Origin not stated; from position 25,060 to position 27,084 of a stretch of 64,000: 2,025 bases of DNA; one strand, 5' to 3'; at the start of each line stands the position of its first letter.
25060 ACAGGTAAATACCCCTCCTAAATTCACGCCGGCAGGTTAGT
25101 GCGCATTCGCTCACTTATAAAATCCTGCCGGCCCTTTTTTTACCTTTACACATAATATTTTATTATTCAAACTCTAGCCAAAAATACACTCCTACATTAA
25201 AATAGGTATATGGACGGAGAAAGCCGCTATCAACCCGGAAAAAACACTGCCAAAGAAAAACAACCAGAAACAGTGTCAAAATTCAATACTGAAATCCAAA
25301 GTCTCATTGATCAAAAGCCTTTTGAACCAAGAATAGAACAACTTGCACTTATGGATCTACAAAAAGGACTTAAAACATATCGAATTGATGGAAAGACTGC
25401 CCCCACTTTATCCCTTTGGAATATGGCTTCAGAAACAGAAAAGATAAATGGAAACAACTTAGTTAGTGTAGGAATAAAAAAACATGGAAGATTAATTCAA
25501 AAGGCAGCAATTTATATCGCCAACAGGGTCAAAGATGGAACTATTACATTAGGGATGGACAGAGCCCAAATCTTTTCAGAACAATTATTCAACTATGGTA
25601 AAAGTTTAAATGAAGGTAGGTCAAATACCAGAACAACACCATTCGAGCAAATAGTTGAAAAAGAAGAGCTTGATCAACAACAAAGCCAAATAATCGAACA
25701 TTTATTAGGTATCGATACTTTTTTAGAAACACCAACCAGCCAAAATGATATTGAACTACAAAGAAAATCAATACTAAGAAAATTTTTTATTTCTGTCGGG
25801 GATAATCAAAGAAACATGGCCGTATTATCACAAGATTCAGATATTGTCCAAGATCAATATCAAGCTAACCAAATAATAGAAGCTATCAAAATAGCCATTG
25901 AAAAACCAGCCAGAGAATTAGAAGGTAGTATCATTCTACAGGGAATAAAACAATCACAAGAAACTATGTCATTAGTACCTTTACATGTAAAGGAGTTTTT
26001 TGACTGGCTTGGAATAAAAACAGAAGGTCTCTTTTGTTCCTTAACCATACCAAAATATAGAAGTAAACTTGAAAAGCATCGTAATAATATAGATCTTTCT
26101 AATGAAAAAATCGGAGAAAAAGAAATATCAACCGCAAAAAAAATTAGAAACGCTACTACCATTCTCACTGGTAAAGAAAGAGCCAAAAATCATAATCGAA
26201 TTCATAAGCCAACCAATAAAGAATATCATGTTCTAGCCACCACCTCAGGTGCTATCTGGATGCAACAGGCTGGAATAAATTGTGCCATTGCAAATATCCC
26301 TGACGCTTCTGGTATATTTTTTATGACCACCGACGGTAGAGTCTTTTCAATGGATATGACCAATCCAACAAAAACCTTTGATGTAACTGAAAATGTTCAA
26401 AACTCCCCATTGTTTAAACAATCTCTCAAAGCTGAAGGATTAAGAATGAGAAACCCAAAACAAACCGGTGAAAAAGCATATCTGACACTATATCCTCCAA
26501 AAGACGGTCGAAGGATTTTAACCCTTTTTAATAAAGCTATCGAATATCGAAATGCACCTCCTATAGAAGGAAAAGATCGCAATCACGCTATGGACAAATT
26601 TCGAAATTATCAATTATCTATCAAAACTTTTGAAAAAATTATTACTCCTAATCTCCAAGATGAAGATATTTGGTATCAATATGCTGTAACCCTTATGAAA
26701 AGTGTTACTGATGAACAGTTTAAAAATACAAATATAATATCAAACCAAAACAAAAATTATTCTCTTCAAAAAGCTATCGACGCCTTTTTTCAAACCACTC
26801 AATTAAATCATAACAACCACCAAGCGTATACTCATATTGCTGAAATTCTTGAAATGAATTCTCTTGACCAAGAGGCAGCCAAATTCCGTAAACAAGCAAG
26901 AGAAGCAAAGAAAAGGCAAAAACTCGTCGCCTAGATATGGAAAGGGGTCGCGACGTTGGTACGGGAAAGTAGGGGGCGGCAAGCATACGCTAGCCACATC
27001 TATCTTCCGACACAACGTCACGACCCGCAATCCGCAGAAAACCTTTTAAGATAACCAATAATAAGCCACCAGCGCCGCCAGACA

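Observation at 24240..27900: GC-rich island, likely horizontally acquired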

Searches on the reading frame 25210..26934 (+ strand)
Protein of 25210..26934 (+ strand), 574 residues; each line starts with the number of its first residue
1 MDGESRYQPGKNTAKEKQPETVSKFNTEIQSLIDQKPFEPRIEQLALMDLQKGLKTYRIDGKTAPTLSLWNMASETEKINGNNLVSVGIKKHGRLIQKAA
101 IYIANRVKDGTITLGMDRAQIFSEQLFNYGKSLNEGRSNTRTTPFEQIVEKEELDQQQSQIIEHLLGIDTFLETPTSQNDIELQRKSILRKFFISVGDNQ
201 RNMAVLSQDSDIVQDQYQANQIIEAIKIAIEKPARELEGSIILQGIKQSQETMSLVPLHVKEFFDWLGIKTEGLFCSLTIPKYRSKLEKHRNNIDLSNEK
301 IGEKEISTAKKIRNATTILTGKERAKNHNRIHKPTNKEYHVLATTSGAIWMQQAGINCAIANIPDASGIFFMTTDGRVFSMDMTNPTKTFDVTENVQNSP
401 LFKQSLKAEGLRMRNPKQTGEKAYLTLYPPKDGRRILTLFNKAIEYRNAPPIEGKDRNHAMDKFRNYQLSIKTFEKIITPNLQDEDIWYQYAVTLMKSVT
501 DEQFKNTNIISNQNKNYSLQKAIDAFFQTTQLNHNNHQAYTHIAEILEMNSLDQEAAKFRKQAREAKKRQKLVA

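Call 8: search_protein_families(library=pfam, proteins=[window:25210-26934:+], max_evalue=0.1)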
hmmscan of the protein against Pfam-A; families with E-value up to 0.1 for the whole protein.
window:25210-26934:+ (574 aa): 0 families

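Call 10: search_protein_families(library=phrogs, proteins=[window:25210-26934:+], max_evalue=0.1)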
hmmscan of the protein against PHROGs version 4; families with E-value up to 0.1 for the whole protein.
window:25210-26934:+ (574 aa): 0 families

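Call 11: search_protein_families(library=padloc, proteins=[window:25210-26934:+], max_evalue=0.1)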
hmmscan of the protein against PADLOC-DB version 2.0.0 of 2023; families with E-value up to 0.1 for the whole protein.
window:25210-26934:+ (574 aa): 1 family
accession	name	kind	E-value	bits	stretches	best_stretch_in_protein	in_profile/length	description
PDLC02137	Csn2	-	0.045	11.8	1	471-555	12-94/220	-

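Call 12: find_encoding_contigs(protein=window:25210-26934:+, flank=10000, max_places=10)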
Protein window:25210-26934:+ (574 aa): 16 contigs read that carry it; 2 places shown.
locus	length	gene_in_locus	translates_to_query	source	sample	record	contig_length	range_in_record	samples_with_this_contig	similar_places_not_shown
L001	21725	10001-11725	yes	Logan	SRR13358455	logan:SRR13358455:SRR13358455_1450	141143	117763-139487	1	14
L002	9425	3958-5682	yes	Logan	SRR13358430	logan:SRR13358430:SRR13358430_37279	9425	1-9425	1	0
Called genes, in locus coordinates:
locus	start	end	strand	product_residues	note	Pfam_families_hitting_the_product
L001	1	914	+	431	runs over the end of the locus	PF13173:AAA_14, PF13635:DUF4143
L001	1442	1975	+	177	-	PF13692:Glyco_trans_1_4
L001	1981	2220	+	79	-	PF01501:Glyco_transf_8 (weak)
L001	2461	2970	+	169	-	PF01501:Glyco_transf_8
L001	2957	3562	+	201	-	PF14602:Hexapep_2 (faint), PF00132:Hexapep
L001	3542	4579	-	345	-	PF00535:Glycos_transf_2, PF13506:Glyco_transf_21, PF13641:Glyco_tranf_2_3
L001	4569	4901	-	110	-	PF10066:DUF2304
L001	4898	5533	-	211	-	-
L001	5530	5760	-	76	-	-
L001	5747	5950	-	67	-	-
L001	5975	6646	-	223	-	PF00535:Glycos_transf_2, PF10111:Glyco_tranf_2_2 (weak)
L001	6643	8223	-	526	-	PF03901:Glyco_transf_22 (weak)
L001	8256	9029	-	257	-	PF23023:Anti-Pycsar_Apyc1, PF00753:Lactamase_B, PF12706:Lactamase_B_2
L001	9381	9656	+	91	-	-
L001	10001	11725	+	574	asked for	-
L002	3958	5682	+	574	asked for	-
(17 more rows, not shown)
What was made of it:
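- The locus sits inside a polysaccharide gene cluster, a class of region that is often mosaic (call 12).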

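Call 13: find_homologous_proteins(query=window:25210-26931:+, max_evalue=0.01)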
Query window:25210-26931:+ (574 aa): 4 proteins with E <= 0.01 among 5799 candidates.
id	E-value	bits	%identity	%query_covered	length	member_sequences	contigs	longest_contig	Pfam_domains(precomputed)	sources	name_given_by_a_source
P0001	0.0e+0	1275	100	100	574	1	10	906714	-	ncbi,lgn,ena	-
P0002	2.9e-103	365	40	98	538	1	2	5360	-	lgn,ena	-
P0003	1.4e-100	356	42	92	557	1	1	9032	-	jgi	jgi:tetratricopeptide (TPR) repeat protein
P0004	1.2e-85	306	37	97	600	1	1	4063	-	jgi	jgi:hypothetical protein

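Call 14: find_encoding_contigs(protein=P0002, flank=10000)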
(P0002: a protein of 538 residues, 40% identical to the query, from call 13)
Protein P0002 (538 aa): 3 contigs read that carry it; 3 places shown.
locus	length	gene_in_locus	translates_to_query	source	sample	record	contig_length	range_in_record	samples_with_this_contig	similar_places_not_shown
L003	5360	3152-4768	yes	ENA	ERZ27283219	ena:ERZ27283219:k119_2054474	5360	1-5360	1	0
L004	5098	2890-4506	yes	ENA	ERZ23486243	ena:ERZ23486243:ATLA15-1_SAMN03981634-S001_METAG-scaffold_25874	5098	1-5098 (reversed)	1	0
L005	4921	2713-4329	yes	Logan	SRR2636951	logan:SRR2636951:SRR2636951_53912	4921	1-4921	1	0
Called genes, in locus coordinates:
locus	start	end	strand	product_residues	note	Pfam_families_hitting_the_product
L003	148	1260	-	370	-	PF00438:S-AdoMet_synt_N, PF02772:S-AdoMet_synt_M, PF02773:S-AdoMet_synt_C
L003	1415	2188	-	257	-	PF23023:Anti-Pycsar_Apyc1, PF00753:Lactamase_B (weak), PF12706:Lactamase_B_2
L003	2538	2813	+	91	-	-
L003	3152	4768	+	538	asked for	-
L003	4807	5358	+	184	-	?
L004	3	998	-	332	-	?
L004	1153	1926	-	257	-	PF23023:Anti-Pycsar_Apyc1, PF00753:Lactamase_B (weak), PF12706:Lactamase_B_2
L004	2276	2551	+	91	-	-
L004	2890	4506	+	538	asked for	-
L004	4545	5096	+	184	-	?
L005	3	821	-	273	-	?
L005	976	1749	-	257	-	PF23023:Anti-Pycsar_Apyc1, PF00753:Lactamase_B (weak), PF12706:Lactamase_B_2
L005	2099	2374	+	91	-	-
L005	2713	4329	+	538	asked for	-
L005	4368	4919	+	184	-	?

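Call 15: find_encoding_contigs(protein=P0003, flank=10000)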
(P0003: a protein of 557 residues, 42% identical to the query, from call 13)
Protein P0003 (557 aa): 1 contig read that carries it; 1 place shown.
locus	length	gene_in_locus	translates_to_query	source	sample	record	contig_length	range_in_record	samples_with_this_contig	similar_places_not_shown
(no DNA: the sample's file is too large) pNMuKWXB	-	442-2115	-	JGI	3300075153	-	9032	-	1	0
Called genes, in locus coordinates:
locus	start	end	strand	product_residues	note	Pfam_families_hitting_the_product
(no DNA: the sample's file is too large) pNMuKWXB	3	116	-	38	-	?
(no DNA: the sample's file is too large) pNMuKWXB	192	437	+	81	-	-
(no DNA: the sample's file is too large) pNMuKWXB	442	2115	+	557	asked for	-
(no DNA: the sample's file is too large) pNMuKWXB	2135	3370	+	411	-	-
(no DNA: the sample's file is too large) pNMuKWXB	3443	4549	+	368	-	-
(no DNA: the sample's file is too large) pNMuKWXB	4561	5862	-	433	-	PF03721:UDPG_MGDP_dh_N, PF00984:UDPG_MGDP_dh, PF03720:UDPG_MGDP_dh_C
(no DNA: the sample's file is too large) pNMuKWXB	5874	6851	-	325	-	PF01073:3Beta_HSD, PF01370:Epimerase, PF02719:Polysacc_synt_2, PF04321:RmlD_sub_bind, PF13460:NAD_binding_10 (weak), PF16363:GDP_Man_Dehyd, PF07993:NAD_binding_4 (weak)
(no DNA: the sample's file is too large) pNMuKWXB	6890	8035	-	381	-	PF00438:S-AdoMet_synt_N, PF02772:S-AdoMet_synt_M, PF02773:S-AdoMet_synt_C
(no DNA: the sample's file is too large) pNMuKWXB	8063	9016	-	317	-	PF03706:LPG_synthase_TM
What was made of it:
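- They lie next to ugd-epimerase-metK-LPG synthase in the P0003 contig (call 15).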

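Call 16: find_encoding_contigs(protein=P0004, flank=10000)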
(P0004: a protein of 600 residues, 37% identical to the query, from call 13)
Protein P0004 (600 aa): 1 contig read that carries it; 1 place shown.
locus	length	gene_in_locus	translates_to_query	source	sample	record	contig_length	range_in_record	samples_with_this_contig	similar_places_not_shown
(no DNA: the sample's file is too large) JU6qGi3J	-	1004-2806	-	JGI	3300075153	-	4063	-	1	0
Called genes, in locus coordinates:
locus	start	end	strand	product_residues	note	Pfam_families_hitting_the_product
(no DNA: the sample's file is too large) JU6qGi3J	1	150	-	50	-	?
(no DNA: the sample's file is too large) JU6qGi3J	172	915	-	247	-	PF23023:Anti-Pycsar_Apyc1, PF00753:Lactamase_B (weak), PF12706:Lactamase_B_2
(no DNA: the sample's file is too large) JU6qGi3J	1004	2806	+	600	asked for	-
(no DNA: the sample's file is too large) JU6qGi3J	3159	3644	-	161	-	-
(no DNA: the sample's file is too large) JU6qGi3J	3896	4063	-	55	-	?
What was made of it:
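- Homologues of the large gene lie beside the same MBL hydrolase in L003-L005 and the P0004 contig (calls 14, 16).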

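Call 28: search_protein_representatives(alignment_id=A1)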
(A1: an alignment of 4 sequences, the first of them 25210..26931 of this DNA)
Query: 4 sequences, 564 profile positions. Proteins with E-value up to 0.001 (for the whole library): 210; up to 1e-10: 128; up to 1e-30: 15. The best 150 are listed.
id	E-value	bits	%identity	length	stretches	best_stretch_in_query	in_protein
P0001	1.4e-283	958.2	-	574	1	1-564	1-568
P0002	2.3e-273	924.4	-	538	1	1-559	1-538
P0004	5.4e-267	903.4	-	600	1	9-564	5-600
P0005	1.1e-150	519.4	-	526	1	16-524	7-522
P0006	9.7e-66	239.0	-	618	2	24-536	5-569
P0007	4.3e-36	141.1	-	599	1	64-437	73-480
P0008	9.7e-35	136.7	-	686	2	64-437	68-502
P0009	1.6e-33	132.7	-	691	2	64-418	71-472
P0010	3.8e-33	131.4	-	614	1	62-488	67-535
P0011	1.9e-32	129.1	-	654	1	64-475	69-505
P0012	3.5e-32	128.2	-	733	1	32-497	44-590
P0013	3.9e-32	128.1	-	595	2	64-436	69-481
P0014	5.8e-32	127.5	-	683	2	32-401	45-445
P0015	1.0e-31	126.6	-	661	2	88-440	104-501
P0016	9.1e-31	123.5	-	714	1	64-429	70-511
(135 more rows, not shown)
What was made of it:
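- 210 representatives match at E<=1e-3 and 128 at E<=1e-10 (call 28).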

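Call 30: search_protein_families(library=pfam, alignment_id=A3, max_evalue=0.01)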
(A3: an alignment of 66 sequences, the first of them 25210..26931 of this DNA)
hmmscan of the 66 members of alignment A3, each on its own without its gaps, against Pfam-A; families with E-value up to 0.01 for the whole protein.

A. member 1, window:25210-26931:+ (574 aa): 0 families

B. families by the number of members that match (of 66 scanned): 69 families (the first 25 are shown)
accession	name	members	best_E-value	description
PF13181.12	TPR_8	58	2.9e-59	Tetratricopeptide repeat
PF13414.12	TPR_11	56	2.3e-63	TPR repeat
PF00515.34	TPR_1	55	2.9e-76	Tetratricopeptide repeat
PF07719.23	TPR_2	55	6e-67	Tetratricopeptide repeat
PF13428.12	TPR_14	55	1.8e-41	Tetratricopeptide repeat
PF13431.12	TPR_17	53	1e-59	Tetratricopeptide repeat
PF13432.12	TPR_16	53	1.6e-40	Tetratricopeptide repeat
PF14559.12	TPR_19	52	6.2e-42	Tetratricopeptide repeat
PF13424.12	TPR_12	51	3e-42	Tetratricopeptide repeat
PF13176.12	TPR_7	49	4.4e-32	Tetratricopeptide repeat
PF13374.12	TPR_10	46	4.1e-38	Tetratricopeptide repeat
PF13174.12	TPR_6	44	7.9e-21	Tetratricopeptide repeat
PF23914.1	TPR_CcmH_CycH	35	1.9e-19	Cytochrome c-type biogenesis protein H TPR domain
PF13371.12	TPR_9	33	1.6e-16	Tetratricopeptide repeat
PF12895.13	ANAPC3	31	2.1e-20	Anaphase-promoting complex, cyclosome, subunit 3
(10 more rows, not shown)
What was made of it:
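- On TPR repeat proteins: Fifty-eight of 66 family members hit Pfam TPR families (call 30).
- TPR Pfam families match in 58 of 66 members (call 30).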

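Call 45: predict_structure(alignment_id=A3)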
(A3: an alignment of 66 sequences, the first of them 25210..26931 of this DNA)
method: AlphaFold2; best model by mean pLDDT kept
length: 574 residues; sequences in the alignment: 66
mean_pLDDT: 88.6   pTM: 0.88
mean pLDDT of the five models: 88.6, 87.3, 87.1, 87.1, 86.4
residues with pLDDT >= 90: 412; 70-90: 87; 50-70: 60; < 50: 15
segments of 3 or more residues with pLDDT < 50: 1-4, 270-276
pLDDT, mean of each block of 10 residues (from residue 1): 47 56 90 94 90 74 77 87 87 98 97 94 98 96 97 95 95 89 95 83 63 88 95 94 87 61 64 55 95 98 97 91 89 89 95 96 95 96 94 90 87 84 87 96 94 77 95 95 96 98 93 96 97 95 97 97 94 77
secondary structure, 60 per line:
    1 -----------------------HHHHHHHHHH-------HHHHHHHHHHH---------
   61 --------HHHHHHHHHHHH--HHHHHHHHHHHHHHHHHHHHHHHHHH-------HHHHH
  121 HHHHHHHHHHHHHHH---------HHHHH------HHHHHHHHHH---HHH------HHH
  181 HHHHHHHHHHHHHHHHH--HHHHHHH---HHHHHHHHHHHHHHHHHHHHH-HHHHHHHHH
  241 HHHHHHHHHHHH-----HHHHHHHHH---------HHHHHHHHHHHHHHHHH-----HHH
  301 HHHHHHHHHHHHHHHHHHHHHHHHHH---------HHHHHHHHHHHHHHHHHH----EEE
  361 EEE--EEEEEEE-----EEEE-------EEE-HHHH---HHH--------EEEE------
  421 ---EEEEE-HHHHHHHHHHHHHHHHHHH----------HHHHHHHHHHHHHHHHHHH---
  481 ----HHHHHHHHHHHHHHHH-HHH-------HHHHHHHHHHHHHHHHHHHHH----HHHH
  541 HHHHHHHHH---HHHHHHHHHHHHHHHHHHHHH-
elements in order: H24-33 H41-51 H69-80 H83-108 H116-135 H145-149 H156-165 H178-197 H200-206 H210-230 H232-252 H258-266 H276-292 H298-326 H336-353 E358-363 E366-372 E378-381 E389-391 H393-396 E411-414 E424-428 H430-448 H459-477 H485-500 H512-532 H537-549 H553-573

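Call 48: fold_search(model_id=the predicted structure, library=pdb)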
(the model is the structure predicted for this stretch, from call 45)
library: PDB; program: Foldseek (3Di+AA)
matches with E <= 10: 741; with E <= 0.001: 0
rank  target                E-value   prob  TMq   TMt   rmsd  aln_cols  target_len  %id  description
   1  3kd7_A                1.4e-02  1.00  0.15  0.72   5.0       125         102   18  Designed TPR module (CTPR390) in complex with its peptide-ligand (Hsp90 peptide) (released 2010-02-02)
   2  9ijj_l                1.6e-02  0.69  0.16  0.11  25.9       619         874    9  In situ structure of the central apparatus in mouse sperm axoneme. (released 2025-06-04)
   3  5g04_K                2.1e-02  0.66  0.14  0.16  21.7       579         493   10  Structure of the human APC-Cdc20-Hsl1 complex (released 2016-05-25)
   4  4ui9_H                2.3e-02  0.80  0.17  0.20  23.4       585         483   11  Atomic structure of the human Anaphase-Promoting Complex (released 2015-06-17)
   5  3vty_C                2.4e-02  1.00  0.15  0.45   9.7       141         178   17  Crystal structure of MamA (released 2012-10-31)
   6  9gaw_V                2.7e-02  0.84  0.18  0.20  24.3       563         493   11  High-resolution structure of the Anaphase-promoting complex/cyclosome (APC/C) bound to co-activator Cdh1 (released 2024-08-14)
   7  3vty_D                3.0e-02  1.00  0.15  0.47   5.7       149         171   17  Crystal structure of MamA (released 2012-10-31)
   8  5l9t_Y                3.0e-02  0.41  0.12  0.15  21.9       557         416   10  Model of human Anaphase-promoting complex/Cyclosome (APC/C-CDH1) with E2 UBE2S poised for polyubiquitination where UBE (released 2016-10-26)
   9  5l9u_P                3.3e-02  0.85  0.18  0.23  22.9       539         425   10  Model of human Anaphase-promoting complex/Cyclosome (APC/C-CDH1) with a cross linked Ubiquitin variant-substrate-UBE2C (released 2016-09-14)
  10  5khr_C                3.4e-02  0.66  0.16  0.19  24.1       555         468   12  Model of human Anaphase-promoting complex/Cyclosome complex (APC15 deletion mutant) in complex with the E2 UBE2C/UBCH1 (released 2016-08-24)
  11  3kd7_C                3.6e-02  1.00  0.15  0.73   4.8       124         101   18  Designed TPR module (CTPR390) in complex with its peptide-ligand (Hsp90 peptide) (released 2010-02-02)
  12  3vtx_A                3.7e-02  1.00  0.16  0.46   6.6       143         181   20  Crystal structure of MamA protein (released 2012-10-31)
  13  9gaw_J                3.7e-02  0.72  0.17  0.20  22.0       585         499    9  High-resolution structure of the Anaphase-promoting complex/cyclosome (APC/C) bound to co-activator Cdh1 (released 2024-08-14)
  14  7obi_B                4.4e-02  1.00  0.15  0.58   4.6       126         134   16  Consensus tetratricopeptide repeat protein type RV4 (released 2022-02-23)
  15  9qhb                  4.8e-02  0.97  0.17  0.33  20.5       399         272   10  Crystal structure of 16-repeat CTPR protein with eliminated coordination sites (released 2025-10-22)
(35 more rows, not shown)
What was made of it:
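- On TPR repeat proteins: The window protein's C-terminal helices (430-573) match designed TPR and MamA structures (Foldseek probability 1.0, E 0.014-0.06) (calls 45, 48).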

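Call 60: search_protein_families(library=ncbifam, proteins=[window:25210-26931:+], max_evalue=1)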
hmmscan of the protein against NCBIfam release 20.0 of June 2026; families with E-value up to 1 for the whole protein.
window:25210-26931:+ (574 aa): 2 families
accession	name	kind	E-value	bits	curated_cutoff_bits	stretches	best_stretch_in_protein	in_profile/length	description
NF040959.1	MamA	equivalog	0.011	15.2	200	1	489-566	121-202/204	magnetosome protein MamA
NF033920.0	C39_PA2778_fam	equivalog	0.76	9.1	150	0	511-566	195-253/255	PA2778 family cysteine peptidase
